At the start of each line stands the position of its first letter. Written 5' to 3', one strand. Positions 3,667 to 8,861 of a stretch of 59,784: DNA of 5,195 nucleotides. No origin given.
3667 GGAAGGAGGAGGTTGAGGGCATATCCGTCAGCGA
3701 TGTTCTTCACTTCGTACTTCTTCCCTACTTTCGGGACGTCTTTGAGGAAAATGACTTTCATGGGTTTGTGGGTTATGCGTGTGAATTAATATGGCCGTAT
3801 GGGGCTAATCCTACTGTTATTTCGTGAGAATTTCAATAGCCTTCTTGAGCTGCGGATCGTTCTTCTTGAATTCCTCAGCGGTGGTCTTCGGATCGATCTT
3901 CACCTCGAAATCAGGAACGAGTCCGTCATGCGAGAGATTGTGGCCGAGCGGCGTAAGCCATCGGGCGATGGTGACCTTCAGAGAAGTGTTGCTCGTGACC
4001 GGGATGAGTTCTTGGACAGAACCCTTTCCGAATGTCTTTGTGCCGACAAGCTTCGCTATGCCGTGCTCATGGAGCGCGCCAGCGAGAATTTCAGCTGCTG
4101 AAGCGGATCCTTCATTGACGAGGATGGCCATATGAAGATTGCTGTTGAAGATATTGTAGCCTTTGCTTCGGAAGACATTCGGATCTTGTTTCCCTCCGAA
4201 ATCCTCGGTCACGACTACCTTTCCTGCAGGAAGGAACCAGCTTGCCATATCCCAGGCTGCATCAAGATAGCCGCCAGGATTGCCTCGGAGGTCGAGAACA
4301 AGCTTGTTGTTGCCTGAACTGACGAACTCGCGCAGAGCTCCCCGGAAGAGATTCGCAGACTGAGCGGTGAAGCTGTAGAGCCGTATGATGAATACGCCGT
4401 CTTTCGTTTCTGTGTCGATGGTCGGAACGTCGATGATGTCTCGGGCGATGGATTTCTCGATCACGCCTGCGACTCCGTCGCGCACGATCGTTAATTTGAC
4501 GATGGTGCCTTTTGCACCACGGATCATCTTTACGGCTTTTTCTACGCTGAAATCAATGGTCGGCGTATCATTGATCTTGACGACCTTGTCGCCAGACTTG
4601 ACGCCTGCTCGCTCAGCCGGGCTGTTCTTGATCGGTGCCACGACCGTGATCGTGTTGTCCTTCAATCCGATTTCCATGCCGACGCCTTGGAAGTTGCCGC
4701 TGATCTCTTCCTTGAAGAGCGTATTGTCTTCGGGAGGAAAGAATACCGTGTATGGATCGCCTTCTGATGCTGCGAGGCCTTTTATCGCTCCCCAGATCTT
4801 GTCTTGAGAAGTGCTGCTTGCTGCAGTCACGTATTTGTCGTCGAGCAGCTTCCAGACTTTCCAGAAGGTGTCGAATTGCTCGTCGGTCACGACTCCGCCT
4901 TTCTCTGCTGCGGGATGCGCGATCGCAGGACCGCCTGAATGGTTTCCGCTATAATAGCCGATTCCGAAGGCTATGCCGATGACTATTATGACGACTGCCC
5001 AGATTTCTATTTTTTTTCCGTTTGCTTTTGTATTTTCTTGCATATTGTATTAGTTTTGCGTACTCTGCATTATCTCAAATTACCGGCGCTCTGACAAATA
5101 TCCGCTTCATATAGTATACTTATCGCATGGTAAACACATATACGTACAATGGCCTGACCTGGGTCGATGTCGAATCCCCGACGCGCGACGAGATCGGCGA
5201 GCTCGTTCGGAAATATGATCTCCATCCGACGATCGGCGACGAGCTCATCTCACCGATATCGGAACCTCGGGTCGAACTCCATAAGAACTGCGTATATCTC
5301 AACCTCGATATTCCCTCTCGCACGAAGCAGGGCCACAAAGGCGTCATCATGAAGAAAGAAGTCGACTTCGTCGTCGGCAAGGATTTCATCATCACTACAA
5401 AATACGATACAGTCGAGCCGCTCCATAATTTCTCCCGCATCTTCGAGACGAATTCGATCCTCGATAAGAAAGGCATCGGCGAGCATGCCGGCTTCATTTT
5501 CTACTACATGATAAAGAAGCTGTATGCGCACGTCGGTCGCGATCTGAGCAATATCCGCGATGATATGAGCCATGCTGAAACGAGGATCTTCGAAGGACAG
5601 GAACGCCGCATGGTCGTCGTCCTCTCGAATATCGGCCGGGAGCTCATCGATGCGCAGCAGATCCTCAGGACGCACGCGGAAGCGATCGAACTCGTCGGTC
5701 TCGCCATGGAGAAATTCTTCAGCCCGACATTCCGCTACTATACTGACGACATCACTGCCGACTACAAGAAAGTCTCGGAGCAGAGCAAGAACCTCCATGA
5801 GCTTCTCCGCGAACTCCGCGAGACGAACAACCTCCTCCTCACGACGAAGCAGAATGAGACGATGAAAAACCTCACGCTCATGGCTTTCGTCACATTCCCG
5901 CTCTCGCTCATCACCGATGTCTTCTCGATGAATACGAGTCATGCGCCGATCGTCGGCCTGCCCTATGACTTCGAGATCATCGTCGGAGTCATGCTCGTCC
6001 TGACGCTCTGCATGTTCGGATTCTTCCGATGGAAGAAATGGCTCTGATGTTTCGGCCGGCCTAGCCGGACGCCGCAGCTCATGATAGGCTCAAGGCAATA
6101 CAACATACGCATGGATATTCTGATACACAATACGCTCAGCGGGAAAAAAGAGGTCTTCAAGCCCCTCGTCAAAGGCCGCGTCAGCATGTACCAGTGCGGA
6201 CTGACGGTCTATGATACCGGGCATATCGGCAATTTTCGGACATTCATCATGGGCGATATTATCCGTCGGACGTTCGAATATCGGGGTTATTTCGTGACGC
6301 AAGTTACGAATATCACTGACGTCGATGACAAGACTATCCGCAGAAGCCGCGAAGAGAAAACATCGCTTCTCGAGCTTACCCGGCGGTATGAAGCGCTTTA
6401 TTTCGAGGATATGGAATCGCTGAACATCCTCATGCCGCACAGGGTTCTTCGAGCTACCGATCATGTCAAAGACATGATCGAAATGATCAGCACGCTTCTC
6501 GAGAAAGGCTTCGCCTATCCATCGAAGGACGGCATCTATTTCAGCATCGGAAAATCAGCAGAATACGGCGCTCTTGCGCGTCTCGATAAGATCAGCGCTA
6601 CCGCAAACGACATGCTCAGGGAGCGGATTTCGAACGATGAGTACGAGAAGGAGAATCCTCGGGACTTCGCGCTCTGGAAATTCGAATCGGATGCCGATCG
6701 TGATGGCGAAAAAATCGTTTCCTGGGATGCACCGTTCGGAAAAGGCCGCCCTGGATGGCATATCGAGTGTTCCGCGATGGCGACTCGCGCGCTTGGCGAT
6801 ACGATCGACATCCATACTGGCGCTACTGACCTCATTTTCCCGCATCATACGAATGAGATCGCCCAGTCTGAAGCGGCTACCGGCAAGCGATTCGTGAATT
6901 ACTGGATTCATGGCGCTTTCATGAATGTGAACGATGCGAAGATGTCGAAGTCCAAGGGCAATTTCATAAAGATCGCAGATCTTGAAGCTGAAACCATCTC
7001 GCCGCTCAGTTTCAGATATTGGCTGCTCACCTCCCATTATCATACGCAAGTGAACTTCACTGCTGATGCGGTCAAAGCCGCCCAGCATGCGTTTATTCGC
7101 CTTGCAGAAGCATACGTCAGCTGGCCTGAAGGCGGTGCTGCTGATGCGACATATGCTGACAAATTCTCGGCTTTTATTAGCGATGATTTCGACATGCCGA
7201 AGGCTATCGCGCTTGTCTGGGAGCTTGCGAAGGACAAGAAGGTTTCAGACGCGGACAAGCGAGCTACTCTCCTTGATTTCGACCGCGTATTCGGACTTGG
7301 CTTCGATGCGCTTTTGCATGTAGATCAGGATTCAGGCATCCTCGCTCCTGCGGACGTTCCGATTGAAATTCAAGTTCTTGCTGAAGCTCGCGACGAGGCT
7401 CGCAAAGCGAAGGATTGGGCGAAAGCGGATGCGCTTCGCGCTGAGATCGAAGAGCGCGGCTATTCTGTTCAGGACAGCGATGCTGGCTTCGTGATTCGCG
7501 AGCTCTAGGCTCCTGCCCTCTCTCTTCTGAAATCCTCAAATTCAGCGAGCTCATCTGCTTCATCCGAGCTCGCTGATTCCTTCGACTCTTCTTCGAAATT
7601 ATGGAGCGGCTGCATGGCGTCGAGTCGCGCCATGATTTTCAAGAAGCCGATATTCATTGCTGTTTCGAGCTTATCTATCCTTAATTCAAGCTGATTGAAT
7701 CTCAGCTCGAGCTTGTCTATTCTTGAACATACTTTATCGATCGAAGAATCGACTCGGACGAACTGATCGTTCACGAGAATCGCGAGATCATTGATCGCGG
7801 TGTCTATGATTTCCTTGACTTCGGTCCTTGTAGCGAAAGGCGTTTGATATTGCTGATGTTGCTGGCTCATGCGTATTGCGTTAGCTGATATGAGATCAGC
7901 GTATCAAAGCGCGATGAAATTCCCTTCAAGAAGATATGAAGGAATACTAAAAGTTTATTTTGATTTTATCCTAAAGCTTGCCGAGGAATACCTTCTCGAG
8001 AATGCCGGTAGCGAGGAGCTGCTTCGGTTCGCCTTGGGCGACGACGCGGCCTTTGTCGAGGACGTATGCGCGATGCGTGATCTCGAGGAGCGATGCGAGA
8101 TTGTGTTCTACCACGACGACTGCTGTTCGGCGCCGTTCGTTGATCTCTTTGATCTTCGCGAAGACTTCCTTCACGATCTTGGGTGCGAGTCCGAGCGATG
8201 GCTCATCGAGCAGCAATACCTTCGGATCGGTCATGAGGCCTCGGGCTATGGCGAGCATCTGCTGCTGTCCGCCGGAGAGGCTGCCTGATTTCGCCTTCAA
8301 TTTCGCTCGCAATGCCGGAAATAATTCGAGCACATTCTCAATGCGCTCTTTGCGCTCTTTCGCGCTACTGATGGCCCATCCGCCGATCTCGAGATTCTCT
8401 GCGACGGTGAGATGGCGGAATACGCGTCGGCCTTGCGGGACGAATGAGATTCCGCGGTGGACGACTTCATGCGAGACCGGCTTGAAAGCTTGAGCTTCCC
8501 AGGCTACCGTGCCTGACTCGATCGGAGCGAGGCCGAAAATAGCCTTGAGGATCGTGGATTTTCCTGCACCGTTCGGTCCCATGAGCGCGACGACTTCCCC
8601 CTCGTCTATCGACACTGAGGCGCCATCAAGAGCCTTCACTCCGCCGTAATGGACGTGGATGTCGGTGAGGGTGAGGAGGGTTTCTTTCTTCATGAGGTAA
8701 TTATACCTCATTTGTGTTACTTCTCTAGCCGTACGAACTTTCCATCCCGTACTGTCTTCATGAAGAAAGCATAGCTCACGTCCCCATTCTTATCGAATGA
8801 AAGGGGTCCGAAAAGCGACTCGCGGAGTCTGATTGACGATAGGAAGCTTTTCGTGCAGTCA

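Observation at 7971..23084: One Liv-type ABC translocator interleaved with seven TM-anchored binding-protein paralogues and four TrmB-like HTH genes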

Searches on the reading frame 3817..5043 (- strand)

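Call 4: search_protein_families(library=pfam, proteins=[window:3817-5043:-])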
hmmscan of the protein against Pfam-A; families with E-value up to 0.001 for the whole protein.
window:3817-5043:- (408 aa): 4 families
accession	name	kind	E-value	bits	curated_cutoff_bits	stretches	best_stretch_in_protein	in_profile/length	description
PF03572.23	Peptidase_S41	-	1.1e-44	152.4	24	1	219-381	4-165/165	Peptidase family S41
PF17820.7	PDZ_6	-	4.8e-13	49.1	27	1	134-188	2-54/54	PDZ domain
PF00595.29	PDZ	-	3.9e-12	46.8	23.2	1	118-186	14-80/81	PDZ domain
PF13180.12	PDZ_2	-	2.5e-08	34.5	27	1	122-190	4-71/80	PDZ domain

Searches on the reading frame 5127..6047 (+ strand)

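Call 4: search_protein_families(library=pfam, proteins=[window:5127-6047:+])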
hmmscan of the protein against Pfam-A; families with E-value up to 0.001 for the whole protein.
window:5127-6047:+ (306 aa): 1 family
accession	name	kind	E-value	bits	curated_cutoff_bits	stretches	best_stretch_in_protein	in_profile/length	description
PF01544.23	CorA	-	2.3e-44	152.3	27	1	8-302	2-292/292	CorA-like Mg2+ transporter protein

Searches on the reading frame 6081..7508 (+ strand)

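Call 4: search_protein_families(library=pfam, proteins=[window:6081-7508:+])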
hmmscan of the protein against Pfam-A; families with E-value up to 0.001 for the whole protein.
window:6081-7508:+ (475 aa): 4 families
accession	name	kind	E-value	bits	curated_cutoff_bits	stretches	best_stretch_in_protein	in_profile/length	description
PF01406.26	tRNA-synt_1e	-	1.4e-104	350.1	27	1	26-335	2-300/301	tRNA synthetases class I (C) catalytic domain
PF09334.17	tRNA-synt_1g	-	9e-12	44.9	20.1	1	252-331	292-371/391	tRNA synthetases class I (M)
PF01921.24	tRNA-synt_1f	-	6.3e-09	35.7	27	1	284-346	279-340/360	tRNA synthetases class I (K)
PF23493.1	CysS_C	-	5.8e-08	33.2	23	1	426-469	4-47/51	Cysteinyl-tRNA ligase anticodon binding domain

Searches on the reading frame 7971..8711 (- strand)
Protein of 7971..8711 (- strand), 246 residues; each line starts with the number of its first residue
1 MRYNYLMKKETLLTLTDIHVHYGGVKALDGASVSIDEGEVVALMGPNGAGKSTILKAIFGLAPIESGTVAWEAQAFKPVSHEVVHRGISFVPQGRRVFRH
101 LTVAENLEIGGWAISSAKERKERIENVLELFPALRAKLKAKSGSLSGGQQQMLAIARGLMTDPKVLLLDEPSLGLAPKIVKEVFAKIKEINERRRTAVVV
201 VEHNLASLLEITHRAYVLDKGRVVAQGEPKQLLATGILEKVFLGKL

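Call 3: search_protein_families(library=pfam, proteins=[window:7971-8711:-])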
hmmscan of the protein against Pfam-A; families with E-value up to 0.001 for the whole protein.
window:7971-8711:- (246 aa): 5 families
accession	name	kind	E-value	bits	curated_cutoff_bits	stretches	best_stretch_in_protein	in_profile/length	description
PF00005.33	ABC_tran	-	1e-35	123.8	25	1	28-172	1-136/137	ABC transporter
PF13304.12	AAA_21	-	9.4e-12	46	27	2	41-78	2-53/304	AAA domain, putative AbiEii toxin, Type IV TA system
PF02463.25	SMC_N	-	9.7e-07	28.9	40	1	24-61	9-48/220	RecF/RecN/SMC N terminal domain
PF13555.12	AAA_29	-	3e-05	24.1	27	1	28-58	12-42/61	P-loop containing region of AAA domain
PF13476.12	AAA_23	-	0.00021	22.4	27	1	39-59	20-40/201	AAA domain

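Call 77: search_protein_families(library=ncbifam, proteins=[window:7971-8711:-], max_evalue=0.00001)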
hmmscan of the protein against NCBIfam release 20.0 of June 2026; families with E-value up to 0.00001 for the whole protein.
window:7971-8711:- (246 aa): 187 families (the best 25 are shown)
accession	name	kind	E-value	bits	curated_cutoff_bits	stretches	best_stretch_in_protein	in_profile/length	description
TIGR03410.1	urea_trans_UrtE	equivalog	1e-67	228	285.8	1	13-237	1-224/230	urea ABC transporter ATP-binding subunit UrtE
NF008626.0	PRK11614.1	equivalog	3.2e-58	197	441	1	10-244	3-236/237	high-affinity branched-chain amino acid ABC transporter ATP-binding protein LivF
TIGR04406.1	LPS_export_lptB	equivalog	1.6e-47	161.8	240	1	13-245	2-235/239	LPS export ABC transporter ATP-binding protein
TIGR03411.1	urea_trans_UrtD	equivalog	3.9e-42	144.6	304.1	1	12-244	2-241/242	urea ABC transporter ATP-binding protein UrtD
TIGR01188.1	drrA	subfamily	1.4e-41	142.8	312.45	1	21-232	2-211/302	daunorubicin resistance ABC transporter, ATP-binding protein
TIGR00968.1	3a0106s01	subfamily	3.3e-41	141.4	342.75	1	15-234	3-220/237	sulfate ABC transporter ATP-binding protein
NF011967.0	PRK15439.1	equivalog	4.1e-41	141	586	1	7-238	6-233/510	autoinducer 2 ABC transporter ATP-binding protein LsrA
NF008449.1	PRK11300.1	equivalog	2.8e-40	138.2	362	1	10-244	3-253/255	high-affinity branched-chain amino acid ABC transporter ATP-binding protein LivG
TIGR03265.1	PhnT2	equivalog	2.2e-39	135.7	457.7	1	12-232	4-222/353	putative 2-aminoethylphosphonate ABC transporter ATP-binding protein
TIGR03375.1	type_I_sec_LssB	subfamily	5e-39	134.2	693.1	1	14-234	467-690/696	type I secretion system permease/ATPase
NF006987.0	PRK09452.1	equivalog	1.1e-37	129.7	482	1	7-232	12-235/378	spermidine/putrescine ABC transporter ATP-binding protein PotA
NF008428.0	PRK11264.1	equivalog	2.7e-37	128.4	406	1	15-235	6-234/250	L-cystine ABC transporter ATP-binding protein TcyN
NF008144.0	PRK10895.1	equivalog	6.1e-37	127.4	381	1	13-245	4-237/241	LPS export ABC transporter ATP-binding protein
NF008030.0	PRK10762.1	equivalog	1.1e-36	126.7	745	2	10-110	2-103/501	ribose ABC transporter ATP-binding protein RbsA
NF047930.1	ABC_ATP_B6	equivalog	1.2e-36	126.4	670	1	13-234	3-225/510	putative B6 ABC transporter ATP-binding protein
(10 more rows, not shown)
